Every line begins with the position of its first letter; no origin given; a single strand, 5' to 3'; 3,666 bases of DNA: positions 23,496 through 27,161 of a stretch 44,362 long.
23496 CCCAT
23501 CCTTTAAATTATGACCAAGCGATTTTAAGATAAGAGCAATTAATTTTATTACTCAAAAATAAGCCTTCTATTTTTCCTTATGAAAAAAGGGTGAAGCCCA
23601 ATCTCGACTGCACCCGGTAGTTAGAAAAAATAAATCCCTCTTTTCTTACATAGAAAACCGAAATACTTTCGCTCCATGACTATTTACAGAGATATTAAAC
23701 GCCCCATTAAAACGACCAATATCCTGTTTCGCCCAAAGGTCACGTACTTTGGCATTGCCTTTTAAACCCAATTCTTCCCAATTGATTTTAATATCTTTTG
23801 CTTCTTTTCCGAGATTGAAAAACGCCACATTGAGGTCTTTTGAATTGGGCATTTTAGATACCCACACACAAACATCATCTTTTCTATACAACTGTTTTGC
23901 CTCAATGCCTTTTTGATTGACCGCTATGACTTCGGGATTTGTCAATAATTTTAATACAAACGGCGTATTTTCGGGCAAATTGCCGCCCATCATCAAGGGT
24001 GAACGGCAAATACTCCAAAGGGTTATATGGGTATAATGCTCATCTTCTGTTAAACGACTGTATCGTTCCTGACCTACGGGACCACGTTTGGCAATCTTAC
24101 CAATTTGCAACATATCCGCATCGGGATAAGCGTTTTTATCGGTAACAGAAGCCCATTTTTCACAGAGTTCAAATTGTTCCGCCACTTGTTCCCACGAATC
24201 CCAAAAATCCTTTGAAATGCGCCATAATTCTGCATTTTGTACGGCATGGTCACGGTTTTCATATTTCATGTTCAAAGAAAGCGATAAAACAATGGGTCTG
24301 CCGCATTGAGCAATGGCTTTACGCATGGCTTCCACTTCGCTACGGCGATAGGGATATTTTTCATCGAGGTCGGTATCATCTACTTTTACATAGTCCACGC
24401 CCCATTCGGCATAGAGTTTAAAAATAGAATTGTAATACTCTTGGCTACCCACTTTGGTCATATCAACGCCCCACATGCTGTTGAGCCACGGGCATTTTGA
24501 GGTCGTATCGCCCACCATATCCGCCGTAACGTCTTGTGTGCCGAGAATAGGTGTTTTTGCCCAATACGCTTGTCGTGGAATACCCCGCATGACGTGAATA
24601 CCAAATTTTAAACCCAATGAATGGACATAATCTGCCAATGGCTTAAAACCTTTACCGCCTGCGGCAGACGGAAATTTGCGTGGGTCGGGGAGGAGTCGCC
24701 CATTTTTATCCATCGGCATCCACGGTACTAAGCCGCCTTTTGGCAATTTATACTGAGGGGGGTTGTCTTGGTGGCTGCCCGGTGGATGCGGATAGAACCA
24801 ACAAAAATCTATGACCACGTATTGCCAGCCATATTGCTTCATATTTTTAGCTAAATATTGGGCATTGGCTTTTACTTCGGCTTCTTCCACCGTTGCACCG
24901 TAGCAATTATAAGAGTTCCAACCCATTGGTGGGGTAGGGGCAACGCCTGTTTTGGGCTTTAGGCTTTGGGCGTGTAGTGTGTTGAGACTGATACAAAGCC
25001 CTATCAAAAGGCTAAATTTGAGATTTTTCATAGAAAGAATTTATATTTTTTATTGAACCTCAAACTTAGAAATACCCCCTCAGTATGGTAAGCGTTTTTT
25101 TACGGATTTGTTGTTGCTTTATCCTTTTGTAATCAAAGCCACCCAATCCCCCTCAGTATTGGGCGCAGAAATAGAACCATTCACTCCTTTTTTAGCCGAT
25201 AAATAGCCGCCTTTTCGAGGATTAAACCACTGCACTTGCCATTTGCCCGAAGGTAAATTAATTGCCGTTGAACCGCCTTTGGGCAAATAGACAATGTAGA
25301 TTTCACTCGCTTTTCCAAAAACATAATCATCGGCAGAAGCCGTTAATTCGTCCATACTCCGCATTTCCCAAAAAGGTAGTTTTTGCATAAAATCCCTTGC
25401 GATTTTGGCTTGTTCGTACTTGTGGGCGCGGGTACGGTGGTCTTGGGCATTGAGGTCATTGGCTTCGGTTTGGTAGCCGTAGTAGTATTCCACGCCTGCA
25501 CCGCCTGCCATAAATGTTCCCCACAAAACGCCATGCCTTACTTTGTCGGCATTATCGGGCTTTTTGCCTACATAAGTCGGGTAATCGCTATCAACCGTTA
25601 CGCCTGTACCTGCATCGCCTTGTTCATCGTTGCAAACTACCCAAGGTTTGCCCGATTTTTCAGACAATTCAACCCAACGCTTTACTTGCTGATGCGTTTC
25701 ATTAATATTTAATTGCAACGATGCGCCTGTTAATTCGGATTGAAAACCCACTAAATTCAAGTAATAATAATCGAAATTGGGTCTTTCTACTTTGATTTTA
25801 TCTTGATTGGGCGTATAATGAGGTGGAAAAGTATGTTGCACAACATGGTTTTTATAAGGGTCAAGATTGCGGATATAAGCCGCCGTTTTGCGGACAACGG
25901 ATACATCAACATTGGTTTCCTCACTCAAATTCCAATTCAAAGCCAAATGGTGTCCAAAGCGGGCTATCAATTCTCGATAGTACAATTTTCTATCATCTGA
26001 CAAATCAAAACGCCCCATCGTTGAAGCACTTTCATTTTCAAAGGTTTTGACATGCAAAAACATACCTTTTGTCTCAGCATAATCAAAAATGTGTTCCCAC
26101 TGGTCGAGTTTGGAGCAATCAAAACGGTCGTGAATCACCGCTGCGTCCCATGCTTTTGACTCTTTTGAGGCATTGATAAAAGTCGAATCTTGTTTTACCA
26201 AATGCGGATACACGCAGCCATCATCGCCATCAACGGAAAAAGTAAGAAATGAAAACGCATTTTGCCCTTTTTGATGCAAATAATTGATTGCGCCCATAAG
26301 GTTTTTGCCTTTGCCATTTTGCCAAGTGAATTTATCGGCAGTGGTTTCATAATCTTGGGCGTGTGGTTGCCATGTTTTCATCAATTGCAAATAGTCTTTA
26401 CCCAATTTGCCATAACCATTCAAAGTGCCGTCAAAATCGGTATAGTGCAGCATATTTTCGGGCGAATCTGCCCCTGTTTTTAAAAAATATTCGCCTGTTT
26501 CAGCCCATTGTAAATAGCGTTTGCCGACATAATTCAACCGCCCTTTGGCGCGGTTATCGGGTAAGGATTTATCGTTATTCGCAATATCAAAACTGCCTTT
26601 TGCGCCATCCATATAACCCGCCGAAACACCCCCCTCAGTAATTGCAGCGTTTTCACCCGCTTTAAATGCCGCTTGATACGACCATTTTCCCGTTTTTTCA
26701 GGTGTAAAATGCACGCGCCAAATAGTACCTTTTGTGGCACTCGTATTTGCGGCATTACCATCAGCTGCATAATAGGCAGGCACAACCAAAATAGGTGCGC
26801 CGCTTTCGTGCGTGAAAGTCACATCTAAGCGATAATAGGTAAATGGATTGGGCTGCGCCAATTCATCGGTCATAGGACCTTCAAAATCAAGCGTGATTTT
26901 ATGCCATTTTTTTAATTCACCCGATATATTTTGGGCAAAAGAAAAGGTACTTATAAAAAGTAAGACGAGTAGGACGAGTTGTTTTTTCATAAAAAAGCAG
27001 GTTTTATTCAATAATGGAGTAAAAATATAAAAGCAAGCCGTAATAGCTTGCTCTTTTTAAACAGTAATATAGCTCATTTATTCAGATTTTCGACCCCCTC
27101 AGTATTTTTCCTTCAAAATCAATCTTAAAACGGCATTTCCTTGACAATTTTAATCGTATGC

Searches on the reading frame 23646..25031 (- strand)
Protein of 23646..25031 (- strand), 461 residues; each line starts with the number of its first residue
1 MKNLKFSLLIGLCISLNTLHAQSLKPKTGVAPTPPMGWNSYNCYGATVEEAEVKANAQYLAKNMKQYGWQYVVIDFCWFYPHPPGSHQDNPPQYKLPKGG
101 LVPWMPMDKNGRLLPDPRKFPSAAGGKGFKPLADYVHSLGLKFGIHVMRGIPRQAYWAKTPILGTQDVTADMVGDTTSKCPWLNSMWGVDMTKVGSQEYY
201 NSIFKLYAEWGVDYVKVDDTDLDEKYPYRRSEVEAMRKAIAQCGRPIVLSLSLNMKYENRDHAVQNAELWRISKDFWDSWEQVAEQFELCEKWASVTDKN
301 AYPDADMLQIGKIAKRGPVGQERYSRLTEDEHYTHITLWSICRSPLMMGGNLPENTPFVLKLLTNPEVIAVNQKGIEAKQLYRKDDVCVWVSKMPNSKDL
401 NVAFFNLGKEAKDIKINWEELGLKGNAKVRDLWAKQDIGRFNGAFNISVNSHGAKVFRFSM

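Call 6: search_protein_families(library=pfam, proteins=[window:23646-25031:-])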
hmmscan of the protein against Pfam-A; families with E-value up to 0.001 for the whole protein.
window:23646-25031:- (461 aa): 2 families
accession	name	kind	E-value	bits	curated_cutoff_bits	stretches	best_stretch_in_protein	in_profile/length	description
PF16499.11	Melibiase_2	-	3.3e-27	96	23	2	195-373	109-283/284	Alpha galactosidase A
PF17801.7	Melibiase_C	-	1.6e-15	57.3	22.9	1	385-459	2-71/71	Alpha galactosidase C-terminal beta sandwich domain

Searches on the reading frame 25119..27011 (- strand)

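Call 6: search_protein_families(library=pfam, proteins=[window:25119-27011:-])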
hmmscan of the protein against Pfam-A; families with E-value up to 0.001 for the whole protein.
window:25119-27011:- (630 aa): 2 families
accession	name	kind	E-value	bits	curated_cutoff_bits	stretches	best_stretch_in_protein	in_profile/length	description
PF16586.11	DUF5060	-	1.5e-18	67.3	27.2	1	33-116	2-69/70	Domain of unknown function (DUF5060)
PF12904.13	Collagen_bind_2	-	2.6e-05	24.4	22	1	561-624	15-88/92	Putative collagen-binding domain of a collagenase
